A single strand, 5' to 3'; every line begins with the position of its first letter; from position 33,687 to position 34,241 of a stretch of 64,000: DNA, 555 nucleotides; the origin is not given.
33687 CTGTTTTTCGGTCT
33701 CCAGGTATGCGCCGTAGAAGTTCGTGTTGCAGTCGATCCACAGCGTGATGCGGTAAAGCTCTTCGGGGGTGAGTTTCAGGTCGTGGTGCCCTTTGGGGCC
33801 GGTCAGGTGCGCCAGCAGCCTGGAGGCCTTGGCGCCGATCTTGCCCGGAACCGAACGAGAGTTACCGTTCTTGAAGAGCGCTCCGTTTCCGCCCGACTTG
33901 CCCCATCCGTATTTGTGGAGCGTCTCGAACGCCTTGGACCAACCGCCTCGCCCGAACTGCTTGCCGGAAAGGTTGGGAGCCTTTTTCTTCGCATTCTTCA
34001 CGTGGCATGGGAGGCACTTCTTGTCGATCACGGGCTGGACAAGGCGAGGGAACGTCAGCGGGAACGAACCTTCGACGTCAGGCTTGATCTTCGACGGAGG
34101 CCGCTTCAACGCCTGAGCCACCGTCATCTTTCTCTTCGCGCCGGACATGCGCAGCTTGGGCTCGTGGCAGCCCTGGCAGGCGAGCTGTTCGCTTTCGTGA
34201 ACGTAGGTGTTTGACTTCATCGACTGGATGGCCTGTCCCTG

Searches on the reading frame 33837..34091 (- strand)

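Call 28: search_protein_families(library=pfam, proteins=[window:33837-34091:-], max_evalue=10)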
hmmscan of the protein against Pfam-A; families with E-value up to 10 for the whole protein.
seq(85 aa): 5 families
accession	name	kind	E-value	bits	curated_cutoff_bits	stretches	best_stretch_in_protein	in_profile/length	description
PF09098.15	Dehyd-heme_bind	-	0.076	13.1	25.2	1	19-54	4-39/167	Quinohemoprotein amine dehydrogenase A, alpha subunit, haem binding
PF22297.1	PccH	-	0.12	12.9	24.4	1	13-46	1-35/133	PccH Cytochrome c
PF00034.26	Cytochrom_C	-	0.15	13.9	21.3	1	22-59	8-48/90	Cytochrome c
PF13442.11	Cytochrome_CBB3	-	0.15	12.8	27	1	21-53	9-34/68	Cytochrome C oxidase, cbb3-type, subunit III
PF11845.13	Tll0287-like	-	0.18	12.7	24.1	1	17-46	93-122/144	Tll0287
